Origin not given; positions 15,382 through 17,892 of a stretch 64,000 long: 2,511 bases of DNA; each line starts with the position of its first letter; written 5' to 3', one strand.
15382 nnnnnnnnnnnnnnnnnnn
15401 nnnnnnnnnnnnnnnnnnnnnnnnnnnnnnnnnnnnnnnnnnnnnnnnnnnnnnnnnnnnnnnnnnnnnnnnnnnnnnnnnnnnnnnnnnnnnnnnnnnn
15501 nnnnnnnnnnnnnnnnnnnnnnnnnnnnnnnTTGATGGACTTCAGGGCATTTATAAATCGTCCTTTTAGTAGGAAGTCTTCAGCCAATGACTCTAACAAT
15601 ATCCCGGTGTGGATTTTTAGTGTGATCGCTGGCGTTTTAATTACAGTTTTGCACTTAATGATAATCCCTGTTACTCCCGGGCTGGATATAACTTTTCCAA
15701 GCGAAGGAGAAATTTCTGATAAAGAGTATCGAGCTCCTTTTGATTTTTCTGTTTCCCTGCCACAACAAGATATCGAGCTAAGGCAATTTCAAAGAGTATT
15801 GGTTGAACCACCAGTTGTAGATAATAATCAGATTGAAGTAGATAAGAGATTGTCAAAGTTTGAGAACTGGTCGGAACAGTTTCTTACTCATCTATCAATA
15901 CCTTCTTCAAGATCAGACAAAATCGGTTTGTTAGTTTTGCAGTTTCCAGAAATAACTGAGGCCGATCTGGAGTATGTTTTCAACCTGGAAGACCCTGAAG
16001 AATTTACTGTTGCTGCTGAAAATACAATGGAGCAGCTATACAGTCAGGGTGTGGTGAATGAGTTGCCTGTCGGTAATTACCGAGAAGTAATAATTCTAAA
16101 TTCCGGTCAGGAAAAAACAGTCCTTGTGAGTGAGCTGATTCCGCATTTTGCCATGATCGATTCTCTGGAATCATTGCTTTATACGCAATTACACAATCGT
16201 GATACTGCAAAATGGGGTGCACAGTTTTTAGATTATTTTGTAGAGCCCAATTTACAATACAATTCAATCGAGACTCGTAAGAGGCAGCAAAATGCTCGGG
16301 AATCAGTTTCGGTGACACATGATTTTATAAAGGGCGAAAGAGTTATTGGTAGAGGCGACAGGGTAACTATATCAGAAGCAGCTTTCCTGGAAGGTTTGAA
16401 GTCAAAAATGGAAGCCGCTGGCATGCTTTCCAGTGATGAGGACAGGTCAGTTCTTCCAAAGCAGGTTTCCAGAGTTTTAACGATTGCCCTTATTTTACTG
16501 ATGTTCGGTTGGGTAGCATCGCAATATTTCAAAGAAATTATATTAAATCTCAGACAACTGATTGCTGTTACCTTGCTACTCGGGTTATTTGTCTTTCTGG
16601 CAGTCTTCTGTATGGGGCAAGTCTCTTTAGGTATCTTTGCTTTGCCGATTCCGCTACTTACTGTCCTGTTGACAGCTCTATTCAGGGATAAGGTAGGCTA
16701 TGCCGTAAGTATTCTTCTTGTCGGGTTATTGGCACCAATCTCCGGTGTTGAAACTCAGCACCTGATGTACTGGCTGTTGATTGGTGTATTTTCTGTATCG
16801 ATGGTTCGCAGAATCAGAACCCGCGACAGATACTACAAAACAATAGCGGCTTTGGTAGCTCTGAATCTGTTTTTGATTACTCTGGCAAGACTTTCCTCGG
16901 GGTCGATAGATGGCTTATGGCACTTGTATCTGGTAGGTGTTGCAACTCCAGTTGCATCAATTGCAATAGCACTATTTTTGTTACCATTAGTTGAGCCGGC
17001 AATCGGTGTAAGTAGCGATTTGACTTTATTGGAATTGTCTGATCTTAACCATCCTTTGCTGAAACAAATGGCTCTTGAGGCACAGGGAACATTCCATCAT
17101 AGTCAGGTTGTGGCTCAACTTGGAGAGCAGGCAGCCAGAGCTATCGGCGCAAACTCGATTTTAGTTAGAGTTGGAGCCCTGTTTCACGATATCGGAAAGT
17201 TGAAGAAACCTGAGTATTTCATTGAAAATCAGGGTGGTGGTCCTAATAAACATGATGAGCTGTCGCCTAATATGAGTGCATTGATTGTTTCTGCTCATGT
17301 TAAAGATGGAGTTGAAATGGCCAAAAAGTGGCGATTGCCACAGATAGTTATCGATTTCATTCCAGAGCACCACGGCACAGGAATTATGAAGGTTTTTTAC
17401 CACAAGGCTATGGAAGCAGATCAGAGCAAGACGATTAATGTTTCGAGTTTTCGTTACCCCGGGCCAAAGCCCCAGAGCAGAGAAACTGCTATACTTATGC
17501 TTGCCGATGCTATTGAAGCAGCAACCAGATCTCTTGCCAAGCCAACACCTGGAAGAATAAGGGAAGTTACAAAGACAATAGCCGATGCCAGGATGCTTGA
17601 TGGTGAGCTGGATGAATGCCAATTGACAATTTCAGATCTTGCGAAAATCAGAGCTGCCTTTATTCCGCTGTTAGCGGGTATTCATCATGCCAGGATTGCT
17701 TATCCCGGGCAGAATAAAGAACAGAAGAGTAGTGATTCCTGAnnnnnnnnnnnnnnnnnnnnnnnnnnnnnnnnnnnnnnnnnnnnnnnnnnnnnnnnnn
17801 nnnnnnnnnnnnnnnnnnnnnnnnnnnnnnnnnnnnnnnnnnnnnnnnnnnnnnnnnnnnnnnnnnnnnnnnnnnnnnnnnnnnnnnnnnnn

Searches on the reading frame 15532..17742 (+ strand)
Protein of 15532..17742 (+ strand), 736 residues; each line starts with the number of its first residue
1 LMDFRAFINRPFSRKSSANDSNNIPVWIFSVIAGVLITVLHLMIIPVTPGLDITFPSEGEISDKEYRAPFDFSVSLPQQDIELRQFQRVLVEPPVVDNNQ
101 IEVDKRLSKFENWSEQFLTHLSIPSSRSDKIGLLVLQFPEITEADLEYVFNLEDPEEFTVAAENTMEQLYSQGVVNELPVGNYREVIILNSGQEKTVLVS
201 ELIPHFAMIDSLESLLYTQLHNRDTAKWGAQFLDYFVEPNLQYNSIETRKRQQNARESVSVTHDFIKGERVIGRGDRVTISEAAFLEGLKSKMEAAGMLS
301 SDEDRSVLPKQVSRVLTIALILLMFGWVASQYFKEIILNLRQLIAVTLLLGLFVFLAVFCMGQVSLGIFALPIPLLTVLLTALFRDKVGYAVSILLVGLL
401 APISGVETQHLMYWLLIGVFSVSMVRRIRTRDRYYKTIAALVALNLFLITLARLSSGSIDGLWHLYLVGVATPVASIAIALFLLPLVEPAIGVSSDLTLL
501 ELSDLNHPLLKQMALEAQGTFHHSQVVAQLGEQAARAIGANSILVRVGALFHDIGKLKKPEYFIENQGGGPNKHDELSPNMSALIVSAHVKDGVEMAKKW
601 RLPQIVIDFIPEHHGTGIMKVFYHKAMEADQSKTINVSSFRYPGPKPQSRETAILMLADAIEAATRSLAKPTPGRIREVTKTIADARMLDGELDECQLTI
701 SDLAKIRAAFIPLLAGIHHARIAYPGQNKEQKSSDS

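Call 24: search_protein_families(library=pfam, proteins=[window:15532-17742:+], max_evalue=0.01)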
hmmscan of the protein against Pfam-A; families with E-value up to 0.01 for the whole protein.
window:15532-17742:+ (736 aa): 4 families
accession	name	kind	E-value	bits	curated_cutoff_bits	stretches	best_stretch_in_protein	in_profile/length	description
PF01966.28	HD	-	5.5e-18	65.8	22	1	520-663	1-115/116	HD domain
PF07697.16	7TMR-HDED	-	1.6e-16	61.5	27.6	1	58-290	2-221/224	7TM-HD extracellular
PF07698.17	7TM-7TMR_HD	-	1.2e-15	58.4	29.4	1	313-493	6-188/190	7TM receptor with intracellular HD hydrolase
PF08668.18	HDOD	-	0.00012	22.1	22.9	1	514-614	89-194/196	HDOD domain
